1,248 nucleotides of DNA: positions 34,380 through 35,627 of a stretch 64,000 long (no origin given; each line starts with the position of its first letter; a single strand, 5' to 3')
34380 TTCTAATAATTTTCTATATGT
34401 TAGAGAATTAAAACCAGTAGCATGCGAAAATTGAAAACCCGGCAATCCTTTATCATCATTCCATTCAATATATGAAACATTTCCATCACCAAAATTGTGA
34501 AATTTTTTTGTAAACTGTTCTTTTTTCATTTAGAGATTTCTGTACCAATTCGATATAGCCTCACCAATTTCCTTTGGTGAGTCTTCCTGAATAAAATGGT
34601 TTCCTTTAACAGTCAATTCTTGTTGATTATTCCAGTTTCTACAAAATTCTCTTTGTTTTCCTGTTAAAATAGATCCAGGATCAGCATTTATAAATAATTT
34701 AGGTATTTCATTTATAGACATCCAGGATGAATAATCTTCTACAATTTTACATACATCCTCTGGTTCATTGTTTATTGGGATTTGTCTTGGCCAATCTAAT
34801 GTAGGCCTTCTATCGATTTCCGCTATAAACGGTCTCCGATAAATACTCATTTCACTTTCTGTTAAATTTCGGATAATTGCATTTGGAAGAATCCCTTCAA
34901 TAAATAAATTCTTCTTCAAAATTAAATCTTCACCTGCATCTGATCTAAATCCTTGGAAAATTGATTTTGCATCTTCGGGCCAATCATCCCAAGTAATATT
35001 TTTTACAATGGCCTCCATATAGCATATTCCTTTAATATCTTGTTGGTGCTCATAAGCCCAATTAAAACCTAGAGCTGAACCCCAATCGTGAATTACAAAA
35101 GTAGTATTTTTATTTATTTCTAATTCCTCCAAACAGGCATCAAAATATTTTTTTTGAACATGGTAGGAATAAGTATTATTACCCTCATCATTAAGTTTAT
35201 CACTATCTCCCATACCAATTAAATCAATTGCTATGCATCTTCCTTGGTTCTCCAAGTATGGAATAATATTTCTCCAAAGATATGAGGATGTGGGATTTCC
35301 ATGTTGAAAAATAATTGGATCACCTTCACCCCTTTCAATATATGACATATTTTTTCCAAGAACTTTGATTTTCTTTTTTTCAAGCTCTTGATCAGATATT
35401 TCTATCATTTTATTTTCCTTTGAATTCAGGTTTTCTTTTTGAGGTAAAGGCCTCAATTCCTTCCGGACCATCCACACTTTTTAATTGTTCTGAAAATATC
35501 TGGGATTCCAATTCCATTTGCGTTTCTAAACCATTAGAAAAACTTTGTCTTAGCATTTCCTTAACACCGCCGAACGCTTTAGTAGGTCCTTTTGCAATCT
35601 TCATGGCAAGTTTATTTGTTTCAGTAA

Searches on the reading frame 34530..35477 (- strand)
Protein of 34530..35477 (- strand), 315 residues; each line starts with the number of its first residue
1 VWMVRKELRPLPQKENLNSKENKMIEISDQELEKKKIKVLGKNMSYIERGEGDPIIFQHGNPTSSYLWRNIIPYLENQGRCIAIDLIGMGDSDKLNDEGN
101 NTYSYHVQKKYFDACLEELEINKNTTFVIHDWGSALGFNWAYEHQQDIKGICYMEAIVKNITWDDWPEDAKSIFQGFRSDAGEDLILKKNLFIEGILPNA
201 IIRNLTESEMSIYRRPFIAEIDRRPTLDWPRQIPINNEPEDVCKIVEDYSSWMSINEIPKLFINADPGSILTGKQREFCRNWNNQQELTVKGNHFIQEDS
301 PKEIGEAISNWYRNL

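Call 56: search_protein_families(library=pfam, proteins=[window:34530-35477:-], max_evalue=0.00001)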
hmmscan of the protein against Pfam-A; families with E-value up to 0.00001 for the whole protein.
window:34530-35477:- (315 aa): 1 family
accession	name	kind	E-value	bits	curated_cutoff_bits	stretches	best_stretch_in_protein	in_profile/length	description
PF00561.26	Abhydrolase_1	-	1.5e-24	87.4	25.8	1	54-179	2-125/245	alpha/beta hydrolase fold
